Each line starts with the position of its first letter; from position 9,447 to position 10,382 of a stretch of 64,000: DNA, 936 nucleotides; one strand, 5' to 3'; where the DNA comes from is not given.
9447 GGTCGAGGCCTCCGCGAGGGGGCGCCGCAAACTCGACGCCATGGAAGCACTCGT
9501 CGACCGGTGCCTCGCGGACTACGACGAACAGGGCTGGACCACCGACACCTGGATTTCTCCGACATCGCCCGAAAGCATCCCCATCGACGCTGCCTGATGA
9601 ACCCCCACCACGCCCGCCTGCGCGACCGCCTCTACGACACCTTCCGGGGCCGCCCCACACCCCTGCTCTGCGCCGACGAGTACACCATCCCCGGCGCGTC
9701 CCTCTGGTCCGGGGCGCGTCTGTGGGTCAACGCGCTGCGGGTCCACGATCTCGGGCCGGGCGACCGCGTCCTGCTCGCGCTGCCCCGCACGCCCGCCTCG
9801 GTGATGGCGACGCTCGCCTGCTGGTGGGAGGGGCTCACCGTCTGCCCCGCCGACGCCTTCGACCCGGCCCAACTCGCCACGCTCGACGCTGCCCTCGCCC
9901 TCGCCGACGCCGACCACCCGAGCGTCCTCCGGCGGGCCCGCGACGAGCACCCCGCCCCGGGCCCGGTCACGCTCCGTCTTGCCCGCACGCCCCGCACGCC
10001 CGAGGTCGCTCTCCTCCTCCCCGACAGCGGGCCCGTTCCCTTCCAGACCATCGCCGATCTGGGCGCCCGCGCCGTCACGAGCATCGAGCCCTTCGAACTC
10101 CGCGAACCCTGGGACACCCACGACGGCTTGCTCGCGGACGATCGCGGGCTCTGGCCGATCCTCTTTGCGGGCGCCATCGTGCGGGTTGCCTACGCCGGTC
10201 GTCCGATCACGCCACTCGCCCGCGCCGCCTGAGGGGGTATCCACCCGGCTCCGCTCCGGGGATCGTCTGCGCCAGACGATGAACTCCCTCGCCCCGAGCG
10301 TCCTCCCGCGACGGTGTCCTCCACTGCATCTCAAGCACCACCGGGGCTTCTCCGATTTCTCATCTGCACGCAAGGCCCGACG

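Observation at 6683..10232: Overlapping radical SAM / HpaB-like monooxygenase / ligase-fragment operon just upstream of pyp, with no TAL or full-length pCL nearby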

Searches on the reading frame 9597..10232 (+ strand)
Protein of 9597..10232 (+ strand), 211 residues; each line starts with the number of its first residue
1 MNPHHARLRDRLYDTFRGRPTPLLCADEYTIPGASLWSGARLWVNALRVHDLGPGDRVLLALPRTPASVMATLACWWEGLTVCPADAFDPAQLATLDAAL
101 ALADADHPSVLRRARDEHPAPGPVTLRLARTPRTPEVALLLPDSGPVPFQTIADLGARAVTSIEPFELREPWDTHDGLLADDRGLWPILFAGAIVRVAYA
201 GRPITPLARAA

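Call 3: search_protein_families(library=pfam, proteins=[window:9597-10232:+], max_evalue=0.01)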
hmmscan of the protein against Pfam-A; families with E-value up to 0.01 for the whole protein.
window:9597-10232:+ (211 aa): 1 family
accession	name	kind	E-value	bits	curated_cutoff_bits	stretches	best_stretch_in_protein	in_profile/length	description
PF00501.34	AMP-binding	-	3.9e-06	26.3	29.9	1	45-90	36-81/384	AMP-binding enzyme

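Call 4: search_protein_families(library=ncbifam, proteins=[window:9597-10232:+], max_evalue=0.01)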
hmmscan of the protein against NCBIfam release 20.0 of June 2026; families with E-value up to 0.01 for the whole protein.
window:9597-10232:+ (211 aa): 3 families
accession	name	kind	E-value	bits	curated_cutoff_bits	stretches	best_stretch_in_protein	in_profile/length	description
TIGR03089.2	TIGR03089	equivalog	0.00011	22.1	85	1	45-107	43-99/230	TIGR03089 family protein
TIGR01733.1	AA-adenyl-dom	subfamily_domain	0.00039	19.3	317.4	1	45-92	14-62/409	amino acid adenylation domain-containing protein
NF004716.0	PRK06060.1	equivalog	0.0052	15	1228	1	38-83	38-83/705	p-hydroxybenzoic acid--AMP ligase FadD22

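Call 5: find_encoding_contigs(protein=window:9597-10232:+, flank=10000, max_places=6)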
Protein window:9597-10232:+ (211 aa): 1 contig read that carries it; 1 place shown.
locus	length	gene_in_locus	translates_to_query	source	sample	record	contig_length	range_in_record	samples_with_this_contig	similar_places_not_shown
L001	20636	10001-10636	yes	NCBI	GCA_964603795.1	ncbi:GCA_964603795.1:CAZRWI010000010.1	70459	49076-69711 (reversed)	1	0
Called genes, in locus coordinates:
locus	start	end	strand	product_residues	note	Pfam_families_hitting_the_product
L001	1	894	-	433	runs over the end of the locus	PF02836:Glyco_hydro_2_C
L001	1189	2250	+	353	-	PF07963:N_methyl, PF07596:SBP_bac_10 (weak)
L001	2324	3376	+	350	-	PF00356:LacI, PF00532:Peripla_BP_1, PF13377:Peripla_BP_3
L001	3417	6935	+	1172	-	-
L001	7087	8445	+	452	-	PF04055:Radical_SAM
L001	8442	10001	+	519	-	PF11794:HpaB_N, PF03241:HpaB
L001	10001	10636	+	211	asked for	PF00501:AMP-binding (weak)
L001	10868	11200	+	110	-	-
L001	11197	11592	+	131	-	-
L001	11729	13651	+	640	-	PF03865:ShlB (faint)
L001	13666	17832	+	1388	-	PF05860:TPS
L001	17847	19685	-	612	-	PF17899:Peptidase_M61_N, PF05299:Peptidase_M61, PF13180:PDZ_2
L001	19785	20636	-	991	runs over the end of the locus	PF13583:Reprolysin_4, PF13688:Reprolysin_5, PF13574:Reprolysin_2, PF13582:Reprolysin_3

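Call 8: find_homologous_proteins(query=window:9597-10232:+, max_evalue=0.001)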
Query window:9597-10232:+ (211 aa): 5 proteins with E <= 0.001 among 8000 candidates.
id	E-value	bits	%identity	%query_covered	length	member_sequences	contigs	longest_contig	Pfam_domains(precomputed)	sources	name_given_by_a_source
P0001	3.0e-136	470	100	100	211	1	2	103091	PF00501.35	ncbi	-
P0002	1.6e-103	363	79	97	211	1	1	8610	PF00501.35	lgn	-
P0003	3.7e-96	339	74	100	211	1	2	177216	PF00501.35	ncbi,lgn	-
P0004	7.4e-36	142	44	93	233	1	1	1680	PF00501.35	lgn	-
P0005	1.2e-28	118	68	36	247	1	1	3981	PF00501.35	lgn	-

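Call 9: find_encoding_contigs(protein=P0003, flank=10000, max_places=4)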
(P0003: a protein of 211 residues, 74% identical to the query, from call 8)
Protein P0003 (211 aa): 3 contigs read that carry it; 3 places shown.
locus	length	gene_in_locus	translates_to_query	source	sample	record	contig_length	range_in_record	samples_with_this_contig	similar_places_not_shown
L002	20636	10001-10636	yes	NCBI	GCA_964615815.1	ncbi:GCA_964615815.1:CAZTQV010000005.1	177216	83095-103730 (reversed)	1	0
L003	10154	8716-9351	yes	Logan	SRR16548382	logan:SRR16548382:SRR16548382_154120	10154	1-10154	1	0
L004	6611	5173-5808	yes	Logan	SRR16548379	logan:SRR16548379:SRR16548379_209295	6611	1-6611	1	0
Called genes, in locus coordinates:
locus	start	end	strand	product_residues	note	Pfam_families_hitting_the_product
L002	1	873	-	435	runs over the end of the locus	PF02836:Glyco_hydro_2_C (weak)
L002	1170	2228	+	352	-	PF07963:N_methyl (weak)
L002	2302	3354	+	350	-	PF00356:LacI, PF00532:Peripla_BP_1, PF13377:Peripla_BP_3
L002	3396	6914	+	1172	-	-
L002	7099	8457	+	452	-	PF04055:Radical_SAM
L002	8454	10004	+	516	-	PF11794:HpaB_N, PF03241:HpaB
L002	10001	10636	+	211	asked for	PF00501:AMP-binding (weak)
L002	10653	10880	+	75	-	-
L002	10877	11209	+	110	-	-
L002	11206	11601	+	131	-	-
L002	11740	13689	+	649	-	PF03865:ShlB (faint)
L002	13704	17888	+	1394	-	PF05860:TPS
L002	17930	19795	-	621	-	PF17899:Peptidase_M61_N, PF05299:Peptidase_M61, PF13180:PDZ_2, PF17820:PDZ_6 (weak)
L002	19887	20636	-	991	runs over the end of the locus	PF13583:Reprolysin_4, PF13688:Reprolysin_5, PF13574:Reprolysin_2, PF13582:Reprolysin_3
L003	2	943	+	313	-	?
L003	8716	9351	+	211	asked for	PF00501:AMP-binding (weak)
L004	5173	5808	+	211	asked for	PF00501:AMP-binding (weak)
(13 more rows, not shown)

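Call 10: find_encoding_contigs(protein=P0002, flank=10000, max_places=4)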
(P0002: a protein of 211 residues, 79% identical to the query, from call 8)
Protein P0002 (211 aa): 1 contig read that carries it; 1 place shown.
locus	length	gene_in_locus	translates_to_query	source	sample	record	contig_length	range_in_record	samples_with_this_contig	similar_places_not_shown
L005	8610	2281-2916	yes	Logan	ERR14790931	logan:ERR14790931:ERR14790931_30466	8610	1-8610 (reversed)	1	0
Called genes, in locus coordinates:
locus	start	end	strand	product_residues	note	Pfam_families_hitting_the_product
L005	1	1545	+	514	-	?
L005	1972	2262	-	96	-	-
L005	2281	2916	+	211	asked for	PF00501:AMP-binding (weak)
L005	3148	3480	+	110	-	-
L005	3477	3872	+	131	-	-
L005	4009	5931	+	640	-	PF03865:ShlB (faint)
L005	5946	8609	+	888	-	?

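Call 11: find_encoding_contigs(protein=P0005, flank=10000, max_places=4)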
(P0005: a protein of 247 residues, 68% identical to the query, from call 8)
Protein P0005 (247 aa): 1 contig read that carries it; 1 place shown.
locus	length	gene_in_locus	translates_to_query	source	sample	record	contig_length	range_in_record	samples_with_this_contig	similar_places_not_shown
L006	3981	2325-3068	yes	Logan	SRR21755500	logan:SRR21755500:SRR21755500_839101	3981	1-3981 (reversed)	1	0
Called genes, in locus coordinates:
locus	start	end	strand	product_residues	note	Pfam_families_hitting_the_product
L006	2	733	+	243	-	?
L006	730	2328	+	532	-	PF11794:HpaB_N, PF03241:HpaB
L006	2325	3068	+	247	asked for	PF00501:AMP-binding (faint)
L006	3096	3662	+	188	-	-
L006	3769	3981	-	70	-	?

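Call 22: find_related_loci(query=A2, collection=genome_contigs, flank=10000)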
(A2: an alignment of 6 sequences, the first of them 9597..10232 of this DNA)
Query A2 (211 aa) in genome_contigs; peptide patterns used: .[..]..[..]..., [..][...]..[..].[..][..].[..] (x = any residue, [..] = any of these).
102 stretches matched a pattern; 9 encode a relative of the query (tblastn E <= 1e-3); 9 distinct loci.
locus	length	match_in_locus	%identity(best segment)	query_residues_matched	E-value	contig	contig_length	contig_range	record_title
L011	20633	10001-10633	74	1-211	3e-97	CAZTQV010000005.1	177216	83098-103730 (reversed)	MAG TPA_asm: uncultured Phycisphaeraceae bacterium isolate SRP342821_co1_63 genome assembly, contig: NODE_33_length_1772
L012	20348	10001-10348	52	5-119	1e-31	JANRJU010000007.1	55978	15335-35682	MAG: Planctomycetota bacterium isolate bins.190 k141_2849398, whole genome shotgun sequence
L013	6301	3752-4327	39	5-197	2e-29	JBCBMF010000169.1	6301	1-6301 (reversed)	MAG: Planctomycetota bacterium isolate J06629_3 NODE_169_length_6301_cov_4.678181, whole genome shotgun sequence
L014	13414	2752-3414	38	5-211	1e-29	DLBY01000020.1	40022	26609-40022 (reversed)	MAG TPA_asm: Phycisphaerales bacterium UBA7812 UBA7812_contig_13568, whole genome shotgun sequence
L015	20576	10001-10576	35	5-197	5e-29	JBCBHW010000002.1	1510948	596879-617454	MAG: Planctomycetota bacterium isolate J06621_18 NODE_2_length_1510948_cov_17.559069, whole genome shotgun sequence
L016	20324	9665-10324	34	5-210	9e-29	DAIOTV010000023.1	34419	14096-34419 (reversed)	MAG TPA_asm: Phycisphaerales bacterium isolate CTOTU7352 NODE_1262_length_34419_cov_4.174136, whole genome shotgun seque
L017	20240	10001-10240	58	5-84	2e-26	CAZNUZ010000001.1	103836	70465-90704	MAG TPA_asm: uncultured Phycisphaeraceae bacterium isolate SRP342821_co1_250 genome assembly, contig: NODE_119_length_10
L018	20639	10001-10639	38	8-207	8e-26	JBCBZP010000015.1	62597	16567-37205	MAG: Planctomycetota bacterium isolate P01_A01_bin.119 k141_956127_length_62597_cov_23.3340, whole genome shotgun sequen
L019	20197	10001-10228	34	10-84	2e-4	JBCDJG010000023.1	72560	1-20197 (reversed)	MAG: Pseudomonadota bacterium isolate P01_H01_bin.3 k141_2801715_length_72560_cov_12.8708, whole genome shotgun sequence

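Call 25: search_protein_families(library=pfam, proteins=[L018:9935-11377:+, L018:11399-12970:+, L018:8648-9142:+, L018:14447-16591:-, L018:16645-17205:-, L018:18929-20575:-, L014:10621-11694:+, L014:5890-6555:-, L012:9911-10657:+, L017:11269-12996:+], max_evalue=0.01)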
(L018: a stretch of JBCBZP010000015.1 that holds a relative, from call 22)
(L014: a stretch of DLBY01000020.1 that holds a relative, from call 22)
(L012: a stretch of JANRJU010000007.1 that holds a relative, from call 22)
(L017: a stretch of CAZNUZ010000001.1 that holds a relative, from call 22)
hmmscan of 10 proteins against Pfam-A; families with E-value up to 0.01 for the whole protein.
L018:9935-11377:+ (480 aa): 1 family
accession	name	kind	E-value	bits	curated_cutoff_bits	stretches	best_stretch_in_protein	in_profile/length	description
PF00501.34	AMP-binding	-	1.7e-28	99.9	29.9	1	61-334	37-362/384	AMP-binding enzyme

L018:11399-12970:+ (523 aa): 1 family
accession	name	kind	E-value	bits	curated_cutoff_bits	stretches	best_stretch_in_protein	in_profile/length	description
PF00221.24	Lyase_aromatic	-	3.8e-131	438.4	27.3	1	42-481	1-449/466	Aromatic amino acid lyase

L018:8648-9142:+ (164 aa): 0 families

L018:14447-16591:- (714 aa): 46 families (the best 25 are shown)
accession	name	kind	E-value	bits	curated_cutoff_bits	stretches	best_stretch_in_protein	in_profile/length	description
PF00004.35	AAA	-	4.6e-91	302.5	21.2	2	220-349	1-130/131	ATPase family associated with various cellular activities (AAA)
PF17862.7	AAA_lid_3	-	5.7e-23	80.5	27.2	2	372-410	1-39/45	AAA+ lid domain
PF02359.24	CDC48_N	-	9.1e-23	80.7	35.1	1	6-88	1-83/85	Cell division protein 48 (CDC48), N-terminal domain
PF13191.12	AAA_16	-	1.4e-15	58.6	32.6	2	209-322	16-136/167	AAA ATPase domain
PF05496.18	RuvB_N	-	1.8e-14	54.2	27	2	218-293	34-101/159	Holliday junction DNA helicase RuvB P-loop domain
PF07728.20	AAA_5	-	3.5e-14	53.4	22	2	219-291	1-81/139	AAA domain (dynein-related subfamily)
PF07724.20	AAA_2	-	1.2e-11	45.4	27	2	492-561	5-87/166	AAA domain (Cdc48 subfamily)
PF13401.12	AAA_22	-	2.7e-11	44.3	27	1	493-527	8-45/130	AAA domain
PF13173.12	AAA_14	-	4.6e-11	43.3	27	2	220-298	5-84/129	AAA domain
PF06068.19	TIP49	-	3.5e-10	40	23.8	2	491-545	51-106/347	TIP49 P-loop domain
PF13671.12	AAA_33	-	3.7e-10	40.7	27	1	220-328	2-80/143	AAA domain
PF20720.3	nSTAND3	-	2.3e-09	37.6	27.2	2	220-285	20-74/155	Novel STAND NTPase 3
PF25199.1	nSTAND_NTPase5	-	5.9e-08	33.1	34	1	215-295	39-115/145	Novel STAND NTPase 5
PF24883.2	NPHP3_N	-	1.2e-07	32.6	24.8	0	220-247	25-52/164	Nephrocystin 3, N-terminal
PF06414.18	Zeta_toxin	-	2.3e-07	30.9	22.3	1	488-522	14-50/199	Zeta toxin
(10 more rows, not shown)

L018:16645-17205:- (186 aa): 1 family
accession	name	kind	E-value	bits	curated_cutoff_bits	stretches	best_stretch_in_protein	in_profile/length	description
PF00011.27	HSP20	-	0.003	18.1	20.8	0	108-146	1-39/102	Hsp20/alpha crystallin family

L018:18929-20575:- (548 aa): 10 families
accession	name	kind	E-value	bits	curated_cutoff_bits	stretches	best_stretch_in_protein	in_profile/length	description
PF02374.21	ArsA_ATPase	-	9.2e-82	275.1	24.3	2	247-491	2-252/305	Anion-transporting ATPase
PF01656.29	CbiA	-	2.1e-14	54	25.4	1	249-517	2-112/125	CobQ/CobB/MinD/ParA nucleotide binding domain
PF10609.15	ParA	-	3.1e-10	40.3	27.1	2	445-488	136-179/246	NUBPL iron-transfer P-loop NTPase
PF13614.12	AAA_31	-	9e-10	39.2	27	1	249-388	5-130/177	AAA domain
PF13481.12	AAA_25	-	1.6e-05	25.1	27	1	235-279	22-65/195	AAA domain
PF00142.24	Fer4_NifH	-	2.2e-05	24.5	25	1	251-286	5-40/271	4Fe-4S iron sulfur cluster binding proteins, NifH/frxC family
PF13604.12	AAA_30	-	0.00018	21.7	27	1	247-314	19-82/191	AAA domain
PF25199.1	nSTAND_NTPase5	-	0.00043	20.6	34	1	246-315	41-110/145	Novel STAND NTPase 5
PF00448.28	SRP54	-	0.00051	20.2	22.7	0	248-283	3-38/196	SRP54-type protein, GTPase domain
PF13191.12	AAA_16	-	0.0039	18.1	32.6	1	247-336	25-120/167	AAA ATPase domain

L014:10621-11694:+ (357 aa): 0 families

L014:5890-6555:- (221 aa): 1 family
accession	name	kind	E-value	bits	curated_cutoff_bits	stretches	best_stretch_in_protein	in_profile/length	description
PF06386.16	GvpL_GvpF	-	7.7e-22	78.9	23.6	1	21-217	23-244/245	Gas vesicle synthesis protein GvpL/GvpF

L012:9911-10657:+ (248 aa): 1 family
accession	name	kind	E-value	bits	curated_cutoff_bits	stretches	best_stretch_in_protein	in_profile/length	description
PF00501.34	AMP-binding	-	7.1e-07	28.8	29.9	1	72-122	37-87/384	AMP-binding enzyme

L017:11269-12996:+ (575 aa): 1 family
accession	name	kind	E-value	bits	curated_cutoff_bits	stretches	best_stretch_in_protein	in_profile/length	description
PF00221.24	Lyase_aromatic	-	7.3e-129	430.9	27.3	1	88-539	1-458/466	Aromatic amino acid lyase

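Call 28: search_solved_structures(query=L018:9935-11377:+, max_evalue=0.00001)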
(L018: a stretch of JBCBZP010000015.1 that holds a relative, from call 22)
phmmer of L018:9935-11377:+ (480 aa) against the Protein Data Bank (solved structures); distinct sequences matched with E-value up to 0.00001: 39.
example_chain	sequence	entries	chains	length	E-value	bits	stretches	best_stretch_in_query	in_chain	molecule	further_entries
3a9u_A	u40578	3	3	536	1.2e-10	43.9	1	150-386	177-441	4-coumarate--CoA ligase | 4-coumarate:CoA ligase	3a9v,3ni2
8weu_A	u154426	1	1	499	1.2e-10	43.8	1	61-375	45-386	Fatty-acyl-CoA synthase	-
8wev_A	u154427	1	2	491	1.5e-10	43.5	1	61-375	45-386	Feruloyl-CoA Synthetase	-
3tsy_A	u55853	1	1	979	1.9e-10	43.2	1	154-385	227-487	Fusion Protein 4-coumarate--CoA ligase 1, Resveratrol synthase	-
4g37_A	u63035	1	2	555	4.6e-10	42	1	153-470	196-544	Luciferin 4-monooxygenase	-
3ipl_A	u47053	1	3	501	3.5e-09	39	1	154-410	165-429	2-succinylbenzoate--CoA ligase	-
6qjz_A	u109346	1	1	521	5.3e-09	38.4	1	148-379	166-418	oxalyl CoA-synthetase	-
6q2m_A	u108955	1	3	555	2.2e-08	36.4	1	153-470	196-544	Luciferin 4-monooxygenase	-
5kyv_A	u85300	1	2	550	2.9e-08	36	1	153-470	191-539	Luciferin 4-monooxygenase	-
2d1t_A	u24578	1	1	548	3.2e-08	35.9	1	153-401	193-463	Luciferin 4-monooxygenase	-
8r2r_A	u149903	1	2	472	3.8e-08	35.6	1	150-376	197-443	Probable fatty-acid-CoA ligase FadD5 (Fatty-acid-CoA synthetase) (Fatty-acid-CoA synthase)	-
2d1q_A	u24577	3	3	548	4.3e-08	35.4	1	153-401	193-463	Luciferin 4-monooxygenase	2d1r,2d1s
5kyt_A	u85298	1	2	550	4.6e-08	35.3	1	153-470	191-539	Luciferin 4-monooxygenase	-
8r2q_A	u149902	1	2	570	5e-08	35.2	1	150-376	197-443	Probable fatty-acid-CoA ligase FadD5 (Fatty-acid-CoA synthetase) (Fatty-acid-CoA synthase)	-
3iep_A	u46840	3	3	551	7.7e-08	34.6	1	153-470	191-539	Luciferin 4-monooxygenase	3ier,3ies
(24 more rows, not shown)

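Call 30: find_related_loci(query=A3, collection=metagenome_contigs, flank=10000)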
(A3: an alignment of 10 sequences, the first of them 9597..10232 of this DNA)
Query A3 (211 aa) in metagenome_contigs; peptide patterns used: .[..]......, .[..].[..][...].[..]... (x = any residue, [..] = any of these).
98 stretches matched a pattern; 11 encode a relative of the query (tblastn E <= 1e-3); 11 distinct loci.
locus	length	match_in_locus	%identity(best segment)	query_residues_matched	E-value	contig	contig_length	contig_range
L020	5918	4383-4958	39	5-197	1e-29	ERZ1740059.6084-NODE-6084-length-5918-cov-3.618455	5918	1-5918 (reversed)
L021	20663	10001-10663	37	5-211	2e-29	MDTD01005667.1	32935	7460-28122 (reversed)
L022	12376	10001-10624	39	9-202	1e-23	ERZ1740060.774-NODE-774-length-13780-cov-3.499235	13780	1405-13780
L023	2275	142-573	41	5-145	3e-21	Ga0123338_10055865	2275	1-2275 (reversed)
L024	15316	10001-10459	37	13-163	3e-20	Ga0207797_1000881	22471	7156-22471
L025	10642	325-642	49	8-103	6e-19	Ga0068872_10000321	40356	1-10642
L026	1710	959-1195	47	6-84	6e-17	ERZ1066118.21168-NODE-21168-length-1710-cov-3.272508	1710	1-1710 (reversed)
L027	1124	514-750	38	9-89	2e-7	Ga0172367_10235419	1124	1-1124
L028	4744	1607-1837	35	9-87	9e-7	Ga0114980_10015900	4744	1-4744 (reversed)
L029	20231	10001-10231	37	9-87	1e-6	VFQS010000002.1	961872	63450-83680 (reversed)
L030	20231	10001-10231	37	9-87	1e-6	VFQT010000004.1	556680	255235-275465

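Call 54: search_protein_families(library=ncbifam, proteins=[L018:8648-9142:+], max_evalue=1)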
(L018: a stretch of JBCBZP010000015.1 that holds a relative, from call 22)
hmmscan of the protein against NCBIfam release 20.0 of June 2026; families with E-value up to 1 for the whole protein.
L018:8648-9142:+ (164 aa): 0 families

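Call 76: predict_structure(alignment_id=A6)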
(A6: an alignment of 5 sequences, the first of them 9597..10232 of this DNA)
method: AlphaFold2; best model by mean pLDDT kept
length: 211 residues; sequences in the alignment: 5
mean_pLDDT: 65.7   pTM: 0.61
mean pLDDT of the five models: 65.7, 42.4, 42.1, 38.4, 35.6
residues with pLDDT >= 90: 0; 70-90: 93; 50-70: 85; < 50: 33
segments of 3 or more residues with pLDDT < 50: 20-24, 26-34, 121-134, 207-211
pLDDT, mean of each block of 10 residues (from residue 1): 67 60 44 52 83 80 67 79 77 79 74 67 39 54 66 72 62 74 73 62 52 31
secondary structure, 60 per line:
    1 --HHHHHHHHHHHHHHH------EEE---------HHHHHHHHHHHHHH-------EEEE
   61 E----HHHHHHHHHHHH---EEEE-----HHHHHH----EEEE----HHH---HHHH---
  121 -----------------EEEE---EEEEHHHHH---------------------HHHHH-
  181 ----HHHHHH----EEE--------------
elements in order: H3-17 E24-26 H36-49 E57-61 H66-77 E81-84 H90-95 E100-103 H114-117 E138-141 E145-148 H149-153 H175-179 H185-190 E195-197

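Call 79: fold_search(model_id=the predicted structure, library=pdb)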
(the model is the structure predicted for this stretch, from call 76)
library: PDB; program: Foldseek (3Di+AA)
matches with E <= 10: 1715; with E <= 0.001: 156
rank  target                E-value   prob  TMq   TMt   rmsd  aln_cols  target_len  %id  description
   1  6vhy_A                6.1e-06  1.00  0.49  0.23  10.1       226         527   18  NpsA-ThdA, an artificially fused Adenylation-PCP di-domain NRPS from Klebsiella oxytoca (released 2020-06-24)
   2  6vhy_C                9.6e-06  1.00  0.49  0.23  10.3       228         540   17  NpsA-ThdA, an artificially fused Adenylation-PCP di-domain NRPS from Klebsiella oxytoca (released 2020-06-24)
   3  6vhy_B                2.0e-05  1.00  0.49  0.23   9.2       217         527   17  NpsA-ThdA, an artificially fused Adenylation-PCP di-domain NRPS from Klebsiella oxytoca (released 2020-06-24)
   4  5u95_A                2.1e-05  1.00  0.49  0.28   8.8       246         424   18  Structure of the open conformation of 4-coumarate-CoA ligase from Nicotiana tabacum (released 2017-03-22)
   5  6vhy_D                2.1e-05  1.00  0.48  0.24  10.4       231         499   18  NpsA-ThdA, an artificially fused Adenylation-PCP di-domain NRPS from Klebsiella oxytoca (released 2020-06-24)
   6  6vhz_B                2.6e-05  1.00  0.48  0.30   9.7       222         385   16  Klebsiella oxytoca NpsA N-terminal subdomain in complex with anthranilyl-AMSN (released 2020-06-24)
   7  7thq_A                3.6e-05  1.00  0.36  0.16   3.7       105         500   20  Crystal structure of PltF trapped with PigG using a proline adenosine vinylsulfonamide inhibitor (released 2022-11-30)
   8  6vhz_A                3.6e-05  1.00  0.47  0.29   9.3       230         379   16  Klebsiella oxytoca NpsA N-terminal subdomain in complex with anthranilyl-AMSN (released 2020-06-24)
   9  5bsm_A                3.9e-05  1.00  0.50  0.24   8.9       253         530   17  Crystal structure of 4-coumarate:CoA ligase complexed with magnesium and Adenosine triphosphate (released 2016-05-11)
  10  7thq_B                4.1e-05  1.00  0.37  0.17   3.6       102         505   20  Crystal structure of PltF trapped with PigG using a proline adenosine vinylsulfonamide inhibitor (released 2022-11-30)
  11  8hlk                  4.1e-05  1.00  0.46  0.13  11.6       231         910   16  Structure of McyB-C1A1 complexed with L-Leu and AMP (released 2023-12-13)
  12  7en2_B                4.7e-05  1.00  0.37  0.07   4.1       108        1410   24  Pyochelin synthetase, a dimeric nonribosomal peptide synthetase elongation module-after-condensation, condensation (released 2021-12-22)
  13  5u95_C                5.7e-05  1.00  0.47  0.23  10.6       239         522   17  Structure of the open conformation of 4-coumarate-CoA ligase from Nicotiana tabacum (released 2017-03-22)
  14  5u95_D                6.1e-05  1.00  0.37  0.17   4.2       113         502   21  Structure of the open conformation of 4-coumarate-CoA ligase from Nicotiana tabacum (released 2017-03-22)
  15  5bst                  6.6e-05  1.00  0.35  0.16   4.3       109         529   21  Crystal structure of 4-coumarate:CoA ligase complexed with coumaroyl adenylate (released 2016-05-11)
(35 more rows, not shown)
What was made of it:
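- On ANL adenylate-forming enzymes / p-coumarate-CoA ligase: All Foldseek hits are ANL N-terminal domains (call 79).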
